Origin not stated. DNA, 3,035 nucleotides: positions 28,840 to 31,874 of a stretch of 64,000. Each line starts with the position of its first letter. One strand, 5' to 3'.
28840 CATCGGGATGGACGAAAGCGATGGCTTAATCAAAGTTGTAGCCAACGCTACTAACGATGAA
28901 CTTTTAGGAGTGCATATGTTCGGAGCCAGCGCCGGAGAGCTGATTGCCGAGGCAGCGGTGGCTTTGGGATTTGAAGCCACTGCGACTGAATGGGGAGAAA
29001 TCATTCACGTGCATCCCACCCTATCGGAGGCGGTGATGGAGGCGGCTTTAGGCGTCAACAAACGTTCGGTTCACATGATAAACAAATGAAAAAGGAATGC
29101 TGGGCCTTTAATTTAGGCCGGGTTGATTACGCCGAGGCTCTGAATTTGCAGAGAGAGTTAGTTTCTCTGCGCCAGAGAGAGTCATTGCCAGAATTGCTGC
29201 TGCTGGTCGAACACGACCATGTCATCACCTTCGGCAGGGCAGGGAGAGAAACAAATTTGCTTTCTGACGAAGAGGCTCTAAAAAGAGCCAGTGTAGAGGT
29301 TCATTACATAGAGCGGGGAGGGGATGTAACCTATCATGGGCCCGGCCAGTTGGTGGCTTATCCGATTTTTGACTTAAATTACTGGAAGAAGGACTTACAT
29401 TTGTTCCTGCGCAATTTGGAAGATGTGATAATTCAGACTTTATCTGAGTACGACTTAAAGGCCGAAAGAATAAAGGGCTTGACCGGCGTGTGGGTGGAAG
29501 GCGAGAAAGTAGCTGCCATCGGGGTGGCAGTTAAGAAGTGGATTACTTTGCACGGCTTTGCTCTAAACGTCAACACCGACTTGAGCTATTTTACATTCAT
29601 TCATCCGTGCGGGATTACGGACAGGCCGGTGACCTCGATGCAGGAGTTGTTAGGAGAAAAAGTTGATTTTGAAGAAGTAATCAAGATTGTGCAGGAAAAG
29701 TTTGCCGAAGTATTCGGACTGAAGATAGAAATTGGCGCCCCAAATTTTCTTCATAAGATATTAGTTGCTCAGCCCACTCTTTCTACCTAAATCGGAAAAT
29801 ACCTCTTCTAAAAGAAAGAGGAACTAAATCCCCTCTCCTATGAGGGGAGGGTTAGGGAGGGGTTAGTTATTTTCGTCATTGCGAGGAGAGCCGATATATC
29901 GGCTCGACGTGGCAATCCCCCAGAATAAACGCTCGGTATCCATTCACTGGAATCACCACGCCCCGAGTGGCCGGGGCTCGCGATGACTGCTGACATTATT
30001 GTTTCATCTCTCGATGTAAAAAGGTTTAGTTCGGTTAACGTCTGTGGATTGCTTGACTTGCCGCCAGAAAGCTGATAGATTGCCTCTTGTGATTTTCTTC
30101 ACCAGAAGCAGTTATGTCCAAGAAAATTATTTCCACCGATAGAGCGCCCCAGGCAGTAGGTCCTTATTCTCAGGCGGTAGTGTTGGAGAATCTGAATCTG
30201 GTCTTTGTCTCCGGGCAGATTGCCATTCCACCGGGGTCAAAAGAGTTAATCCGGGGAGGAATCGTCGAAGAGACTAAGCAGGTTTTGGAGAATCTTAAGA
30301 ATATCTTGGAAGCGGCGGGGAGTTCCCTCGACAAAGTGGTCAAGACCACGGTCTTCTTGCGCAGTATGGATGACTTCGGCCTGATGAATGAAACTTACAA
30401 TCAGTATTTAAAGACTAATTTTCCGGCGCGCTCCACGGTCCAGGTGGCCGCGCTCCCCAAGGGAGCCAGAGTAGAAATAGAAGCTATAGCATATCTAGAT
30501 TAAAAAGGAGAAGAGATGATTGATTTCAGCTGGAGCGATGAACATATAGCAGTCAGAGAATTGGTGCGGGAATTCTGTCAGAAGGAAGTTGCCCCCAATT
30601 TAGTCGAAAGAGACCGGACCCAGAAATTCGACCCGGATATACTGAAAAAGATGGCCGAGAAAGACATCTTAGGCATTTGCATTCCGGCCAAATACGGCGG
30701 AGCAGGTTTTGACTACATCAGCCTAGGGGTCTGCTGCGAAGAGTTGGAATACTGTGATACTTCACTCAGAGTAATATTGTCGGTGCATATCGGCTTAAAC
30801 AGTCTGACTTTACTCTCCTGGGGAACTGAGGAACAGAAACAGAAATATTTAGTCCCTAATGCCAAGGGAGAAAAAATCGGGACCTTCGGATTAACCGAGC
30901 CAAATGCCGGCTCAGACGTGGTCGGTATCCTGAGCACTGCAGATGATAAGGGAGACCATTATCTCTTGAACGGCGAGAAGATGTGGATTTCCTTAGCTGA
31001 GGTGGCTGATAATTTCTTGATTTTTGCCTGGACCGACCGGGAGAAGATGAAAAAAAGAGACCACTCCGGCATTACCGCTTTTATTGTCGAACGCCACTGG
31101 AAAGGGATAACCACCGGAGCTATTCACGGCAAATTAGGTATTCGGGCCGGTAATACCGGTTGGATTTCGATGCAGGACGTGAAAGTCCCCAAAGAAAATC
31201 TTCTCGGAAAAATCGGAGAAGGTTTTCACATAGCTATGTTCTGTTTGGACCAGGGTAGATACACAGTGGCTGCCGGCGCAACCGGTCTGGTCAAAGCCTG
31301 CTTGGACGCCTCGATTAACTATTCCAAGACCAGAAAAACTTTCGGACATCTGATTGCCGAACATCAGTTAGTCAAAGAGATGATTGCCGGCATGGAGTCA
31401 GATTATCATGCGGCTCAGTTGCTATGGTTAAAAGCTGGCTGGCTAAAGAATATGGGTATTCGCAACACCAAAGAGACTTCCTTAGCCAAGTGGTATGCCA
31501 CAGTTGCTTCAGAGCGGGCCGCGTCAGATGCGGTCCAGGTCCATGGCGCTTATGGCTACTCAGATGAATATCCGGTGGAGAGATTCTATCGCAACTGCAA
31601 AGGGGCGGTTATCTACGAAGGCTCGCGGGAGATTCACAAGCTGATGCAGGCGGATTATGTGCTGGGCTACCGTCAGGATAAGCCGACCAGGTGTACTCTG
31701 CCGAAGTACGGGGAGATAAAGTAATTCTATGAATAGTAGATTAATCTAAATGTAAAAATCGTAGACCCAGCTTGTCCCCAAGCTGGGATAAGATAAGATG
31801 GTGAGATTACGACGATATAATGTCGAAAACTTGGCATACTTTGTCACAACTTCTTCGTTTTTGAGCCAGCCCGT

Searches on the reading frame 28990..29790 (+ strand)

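Call 63: search_protein_families(library=pfam, proteins=[window:28990-29790:+], max_evalue=0.0001)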
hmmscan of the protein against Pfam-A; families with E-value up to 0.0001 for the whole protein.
window:28990-29790:+ (266 aa): 1 family
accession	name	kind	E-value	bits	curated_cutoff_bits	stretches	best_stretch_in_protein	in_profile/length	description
PF21948.1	LplA-B_cat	-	6.2e-51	173.6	27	1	46-239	1-200/200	Lipoyl protein ligase A/B catalytic domain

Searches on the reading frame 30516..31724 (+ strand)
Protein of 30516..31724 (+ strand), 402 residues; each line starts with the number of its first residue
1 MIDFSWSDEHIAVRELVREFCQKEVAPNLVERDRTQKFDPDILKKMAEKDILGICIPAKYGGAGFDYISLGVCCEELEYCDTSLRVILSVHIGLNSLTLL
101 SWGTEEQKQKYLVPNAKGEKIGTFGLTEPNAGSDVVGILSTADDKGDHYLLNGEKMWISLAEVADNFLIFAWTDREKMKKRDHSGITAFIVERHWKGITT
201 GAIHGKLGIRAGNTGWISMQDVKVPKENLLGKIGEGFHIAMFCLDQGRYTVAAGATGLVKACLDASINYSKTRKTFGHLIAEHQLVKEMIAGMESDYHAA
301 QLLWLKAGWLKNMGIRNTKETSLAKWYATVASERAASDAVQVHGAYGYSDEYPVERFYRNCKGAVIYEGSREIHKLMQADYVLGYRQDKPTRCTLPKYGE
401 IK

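Call 63: search_protein_families(library=pfam, proteins=[window:30516-31724:+], max_evalue=0.0001)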
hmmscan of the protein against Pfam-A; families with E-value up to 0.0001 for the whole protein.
window:30516-31724:+ (402 aa): 4 families
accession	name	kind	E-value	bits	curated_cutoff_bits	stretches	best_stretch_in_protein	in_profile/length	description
PF00441.29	Acyl-CoA_dh_1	-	3.8e-42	144.4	22.4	1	234-379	1-146/150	Acyl-CoA dehydrogenase, C-terminal domain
PF02771.21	Acyl-CoA_dh_N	-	1.5e-34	119.2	22.9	1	7-119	1-113/113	Acyl-CoA dehydrogenase, N-terminal domain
PF02770.24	Acyl-CoA_dh_M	-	2.4e-21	76.1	33.3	1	124-222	2-97/97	Acyl-CoA dehydrogenase, middle domain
PF08028.16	Acyl-CoA_dh_2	-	2.3e-17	64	22.7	1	250-369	2-131/134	Acyl-CoA dehydrogenase, C-terminal domain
